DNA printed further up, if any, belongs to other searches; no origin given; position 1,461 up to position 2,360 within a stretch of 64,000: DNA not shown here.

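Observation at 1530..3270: Low-GC two-gene cassette (small nucleotidyltransferase + DUF262-only protein) inserted moron-like in a phage remnant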

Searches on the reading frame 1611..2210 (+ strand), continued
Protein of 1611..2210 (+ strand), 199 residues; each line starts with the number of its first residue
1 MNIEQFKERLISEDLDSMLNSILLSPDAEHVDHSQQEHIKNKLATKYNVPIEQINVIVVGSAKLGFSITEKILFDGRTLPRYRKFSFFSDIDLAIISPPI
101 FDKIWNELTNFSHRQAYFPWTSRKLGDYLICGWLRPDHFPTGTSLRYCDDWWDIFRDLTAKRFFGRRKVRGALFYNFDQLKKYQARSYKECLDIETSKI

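Call 73: search_protein_families(library=pfam, proteins=[L069:7628-8842:+, L069:8852-10051:-, L076:7761-8891:+, L044:7643-8866:+, L062:3910-4776:+, L062:4744-5907:-, L070:7668-8618:-, L070:8623-9897:-, L037:7569-8528:+, L049:5339-5920:+], max_evalue=0.001)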
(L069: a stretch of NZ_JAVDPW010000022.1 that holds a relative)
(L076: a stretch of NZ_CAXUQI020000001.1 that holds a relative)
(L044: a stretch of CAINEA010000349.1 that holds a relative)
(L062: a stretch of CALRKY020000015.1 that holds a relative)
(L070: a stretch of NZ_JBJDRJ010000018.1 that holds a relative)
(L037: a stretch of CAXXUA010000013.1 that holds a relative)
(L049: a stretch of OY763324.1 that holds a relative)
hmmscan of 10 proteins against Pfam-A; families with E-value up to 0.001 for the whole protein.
L069:7628-8842:+ (405 aa): 0 families

L069:8852-10051:- (400 aa): 1 family
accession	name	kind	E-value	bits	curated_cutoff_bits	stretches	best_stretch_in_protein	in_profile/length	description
PF00145.23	DNA_methylase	-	5.8e-34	118.4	22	1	12-365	2-317/324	C-5 cytosine-specific DNA methylase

L076:7761-8891:+ (377 aa): 0 families

L044:7643-8866:+ (408 aa): 0 families

L062:3910-4776:+ (289 aa): 1 family
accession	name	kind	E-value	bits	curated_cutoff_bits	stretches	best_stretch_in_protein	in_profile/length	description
PF17411.7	SmaI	-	3.6e-21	76.2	27.3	1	35-272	4-239/240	Type II site-specific deoxyribonuclease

L062:4744-5907:- (388 aa): 1 family
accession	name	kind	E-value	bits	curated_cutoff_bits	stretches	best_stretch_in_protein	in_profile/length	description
PF00145.23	DNA_methylase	-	3.7e-47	161.8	22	1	21-368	2-323/324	C-5 cytosine-specific DNA methylase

L070:7668-8618:- (317 aa): 1 family
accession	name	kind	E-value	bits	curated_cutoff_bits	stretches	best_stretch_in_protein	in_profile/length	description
PF09126.16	NaeI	-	7.7e-108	360.5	25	1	25-309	3-287/288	Restriction endonuclease NaeI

L070:8623-9897:- (425 aa): 1 family
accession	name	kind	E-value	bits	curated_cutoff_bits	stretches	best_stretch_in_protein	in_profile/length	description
PF00145.23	DNA_methylase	-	3.5e-58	198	22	1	12-321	1-322/324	C-5 cytosine-specific DNA methylase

L037:7569-8528:+ (320 aa): 1 family
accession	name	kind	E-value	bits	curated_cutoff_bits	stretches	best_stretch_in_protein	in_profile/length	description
PF01261.30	AP_endonuc_2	-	1.5e-23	84.2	31.1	1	52-316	2-246/249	Xylose isomerase-like TIM barrel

L049:5339-5920:+ (194 aa): 24 families
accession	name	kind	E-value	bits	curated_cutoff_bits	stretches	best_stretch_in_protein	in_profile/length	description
PF00515.34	TPR_1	-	5.8e-43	143.5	27.8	4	126-159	1-34/34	Tetratricopeptide repeat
PF07719.23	TPR_2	-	1.7e-37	124.8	27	3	126-158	1-33/34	Tetratricopeptide repeat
PF13181.12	TPR_8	-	4.1e-32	108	25.7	3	58-89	1-32/34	Tetratricopeptide repeat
PF13414.12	TPR_11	-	1.6e-30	105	26.8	4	133-172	1-40/42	TPR repeat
PF13432.12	TPR_16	-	3.4e-27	95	32.7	4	62-121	1-60/65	Tetratricopeptide repeat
PF13431.12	TPR_17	-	1.1e-25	88.1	24.4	1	47-79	2-34/34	Tetratricopeptide repeat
PF13424.12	TPR_12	-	4.5e-17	62.4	30.1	2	23-87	2-74/77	Tetratricopeptide repeat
PF14559.12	TPR_19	-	4.7e-17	62.5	25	2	70-113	3-46/68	Tetratricopeptide repeat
PF13371.12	TPR_9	-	2.4e-16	59.9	35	0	68-115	5-52/73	Tetratricopeptide repeat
PF13428.12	TPR_14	-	3e-14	52.6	23.5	0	59-100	2-43/44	Tetratricopeptide repeat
PF13174.12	TPR_6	-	6.7e-14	51.9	26.3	0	59-89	1-31/33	Tetratricopeptide repeat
PF24575.1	TPR_Slam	-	7.2e-09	36.5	35.2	0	130-183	51-104/104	Surface lipoprotein assembly modifier, N-terminal TPR repeats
PF12895.13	ANAPC3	-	1.3e-08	35.4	27.2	1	39-113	4-77/82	Anaphase-promoting complex, cyclosome, subunit 3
PF13176.12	TPR_7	-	2.3e-08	33.9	27.9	0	133-155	6-28/36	Tetratricopeptide repeat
PF12569.14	NatA_aux_su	-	6.2e-07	29.2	33.3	0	59-117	193-251/515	N-terminal acetyltransferase A, auxiliary subunit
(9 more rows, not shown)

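Call 90: search_protein_families(library=padloc, proteins=[L083:329-967:+, L083:983-1972:+, P0331, L069:7628-8842:+], max_evalue=0.001)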
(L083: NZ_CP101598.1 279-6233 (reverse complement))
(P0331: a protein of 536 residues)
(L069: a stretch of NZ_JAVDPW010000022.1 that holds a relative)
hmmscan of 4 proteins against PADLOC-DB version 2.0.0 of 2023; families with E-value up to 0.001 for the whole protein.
L083:329-967:+ (213 aa): 0 families

L083:983-1972:+ (330 aa): 15 families
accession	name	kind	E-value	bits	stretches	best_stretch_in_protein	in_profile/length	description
PDLC03877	NsnA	-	3.7e-34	116.6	1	2-259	43-299/385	-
PDLC04027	PD-T4-2_A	-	3.4e-19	67.1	2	20-92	48-115/363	-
PDLC04151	HEC-05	-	2.6e-13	47.6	1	8-54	24-69/600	-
PDLC03418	REase_II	-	2.7e-12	44.5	1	23-172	31-174/372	Type II restriction enzyme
PDLC04150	HEC-05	-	8.7e-09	32.8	1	12-54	10-51/583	-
PDLC04157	HEC-06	-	2.9e-06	24.2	1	18-100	16-100/558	-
PDLC02690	Orf5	-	4.4e-06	23.8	1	20-86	5-73/531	Orf5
PDLC04154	HEC-06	-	5.8e-06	23.2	1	14-86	12-86/569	-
PDLC04155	HEC-06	-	7.1e-06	22.8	1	17-85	13-83/562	-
PDLC04709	PDC-M55C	-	9e-06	22.6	1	17-69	22-73/554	-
PDLC02695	Orf5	-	3.1e-05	20.5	1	18-85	12-91/601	Orf5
PDLC02693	Orf5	-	3.4e-05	21.1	1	26-89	10-80/543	Orf5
PDLC04153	HEC-05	-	0.00014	18.2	1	11-56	8-52/621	-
PDLC02687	Orf5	-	0.00053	16.8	1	18-86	10-80/543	Orf5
PDLC02792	SspE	-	0.00062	16.2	0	72-85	90-103/771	SspE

P0331 (536 aa): 5 families
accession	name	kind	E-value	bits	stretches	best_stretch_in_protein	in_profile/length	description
PDLC03877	NsnA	-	9.1e-30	102.2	1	196-528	42-381/385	-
PDLC04027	PD-T4-2_A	-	2.6e-14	51.1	1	215-286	48-114/363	-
PDLC03418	REase_II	-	6.5e-13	46.5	1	218-356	31-162/372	Type II restriction enzyme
PDLC04151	HEC-05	-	3e-07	27.5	1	197-249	19-69/600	-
PDLC04155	HEC-06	-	0.0008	16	0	214-281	16-84/562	-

L069:7628-8842:+ (405 aa): 0 families

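Call 92: search_protein_families(library=pfam, proteins=[L069:7628-8842:+, L084:11818-12693:+, L083:329-967:+, P0313, P0306], max_evalue=0.1)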
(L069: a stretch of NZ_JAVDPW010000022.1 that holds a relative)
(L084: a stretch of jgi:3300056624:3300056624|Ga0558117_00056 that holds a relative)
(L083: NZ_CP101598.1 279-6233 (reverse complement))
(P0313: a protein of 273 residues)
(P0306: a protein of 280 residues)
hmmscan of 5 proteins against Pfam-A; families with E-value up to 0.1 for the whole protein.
L069:7628-8842:+ (405 aa): 0 families

L084:11818-12693:+ (292 aa): 0 families

L083:329-967:+ (213 aa): 0 families

P0313 (273 aa): 0 families

P0306 (280 aa): 0 families

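Call 93: find_related_loci(query=A1, collection=viral_contigs, flank=8000)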
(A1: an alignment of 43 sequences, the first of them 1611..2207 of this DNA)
Query A1 (199 aa) in viral_contigs; peptide patterns used: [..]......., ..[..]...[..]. (x = any residue, [..] = any of these).
13 stretches matched a pattern; 3 encode a relative of the query (tblastn E <= 1e-3); 3 distinct loci.
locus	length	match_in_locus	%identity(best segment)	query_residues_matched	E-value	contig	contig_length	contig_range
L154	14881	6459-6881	27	5-151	4e-10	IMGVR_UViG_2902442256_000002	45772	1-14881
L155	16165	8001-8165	43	55-115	2e-9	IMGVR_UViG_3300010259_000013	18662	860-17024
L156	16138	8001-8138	37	55-106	9e-6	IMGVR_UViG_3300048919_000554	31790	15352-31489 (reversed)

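Call 94: find_encoding_contigs(protein=P0002, flank=8000, max_places=2)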
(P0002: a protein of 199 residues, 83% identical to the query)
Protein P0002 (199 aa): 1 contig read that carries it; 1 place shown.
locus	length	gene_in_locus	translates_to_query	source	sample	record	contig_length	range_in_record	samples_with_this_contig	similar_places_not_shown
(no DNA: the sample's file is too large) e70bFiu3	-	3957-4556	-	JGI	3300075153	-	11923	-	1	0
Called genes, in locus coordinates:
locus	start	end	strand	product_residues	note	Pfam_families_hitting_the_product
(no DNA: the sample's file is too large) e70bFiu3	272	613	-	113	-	-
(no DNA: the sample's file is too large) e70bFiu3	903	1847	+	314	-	PF04326:SLFN_AlbA_2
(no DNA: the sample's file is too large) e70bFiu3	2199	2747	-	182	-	-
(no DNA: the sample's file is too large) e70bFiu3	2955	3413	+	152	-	PF04002:RadC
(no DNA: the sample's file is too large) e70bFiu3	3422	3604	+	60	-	-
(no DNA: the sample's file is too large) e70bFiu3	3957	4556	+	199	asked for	-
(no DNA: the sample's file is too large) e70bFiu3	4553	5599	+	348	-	PF03235:GmrSD_N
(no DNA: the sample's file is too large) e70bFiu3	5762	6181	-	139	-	-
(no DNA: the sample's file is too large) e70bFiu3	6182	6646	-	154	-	-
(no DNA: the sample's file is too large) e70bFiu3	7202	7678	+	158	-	-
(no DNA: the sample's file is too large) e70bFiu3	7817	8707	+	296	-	PF14338:Mrr_N, PF04471:Mrr_cat, PF13156:Mrr_cat_2 (weak), PF22722:NA-iREase1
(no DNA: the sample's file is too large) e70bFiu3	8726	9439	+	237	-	PF03372:Exo_endo_phos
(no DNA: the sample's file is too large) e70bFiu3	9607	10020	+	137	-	-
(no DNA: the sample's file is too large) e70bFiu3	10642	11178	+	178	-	-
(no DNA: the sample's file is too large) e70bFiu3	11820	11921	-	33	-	?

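Call 97: fold_search(model_id=the predicted structure, library=viral)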
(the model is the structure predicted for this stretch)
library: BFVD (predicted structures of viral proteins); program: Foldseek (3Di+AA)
matches with E <= 10: 144; with E <= 0.001: 0
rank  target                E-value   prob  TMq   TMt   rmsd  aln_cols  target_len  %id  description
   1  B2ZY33                2.8e-01  0.21  0.26  0.31   6.9       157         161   14  Uncharacterized protein [Ralstonia phage phiRSL1]
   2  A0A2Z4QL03            3.3e-01  0.09  0.20  0.09  16.4       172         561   10  Uncharacterized protein [Torrey Pines virus]
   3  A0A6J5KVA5            4.3e-01  0.18  0.27  0.33  10.6       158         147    7  Uncharacterized protein [uncultured Caudovirales phage]
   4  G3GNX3                4.3e-01  0.11  0.12  0.06  14.7        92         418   12  (no name in the UniProt tables at hand)
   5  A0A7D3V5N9            5.8e-01  0.20  0.37  0.09  12.6       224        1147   10  Uncharacterized protein [Fadolivirus FV1/VV64]
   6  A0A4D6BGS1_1          6.2e-01  0.01  0.10  0.03  25.4       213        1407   14  (no name in the UniProt tables at hand)
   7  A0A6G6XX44            8.9e-01  0.20  0.14  0.21  11.8        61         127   13  (no name in the UniProt tables at hand)
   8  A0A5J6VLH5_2          8.9e-01  0.05  0.17  0.05  15.8       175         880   15  Uncharacterized protein [Megaviridae environmental sample]
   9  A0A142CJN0            1.0e+00  0.41  0.13  0.15   4.1        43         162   14  (no name in the UniProt tables at hand)
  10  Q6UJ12                1.4e+00  0.04  0.09  0.10  14.3        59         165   12  Gp20 [Burkholderia phage Bcep1]
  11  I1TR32                1.4e+00  0.01  0.09  0.09  16.4       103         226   16  (no name in the UniProt tables at hand)
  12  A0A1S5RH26            1.7e+00  0.05  0.18  0.14  12.2       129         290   12  (no name in the UniProt tables at hand)
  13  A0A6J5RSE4            1.9e+00  0.03  0.14  0.14  22.2       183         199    8  Uncharacterized protein (Fragment) [uncultured Caudovirales phage]
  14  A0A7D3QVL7            1.9e+00  0.01  0.12  0.07  18.9       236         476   10  Serine/threonine-protein kinase [Fadolivirus FV1/VV64]
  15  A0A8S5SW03            2.0e+00  0.01  0.11  0.05  36.2       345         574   10  Portal protein [Siphoviridae sp. ctDOT22]
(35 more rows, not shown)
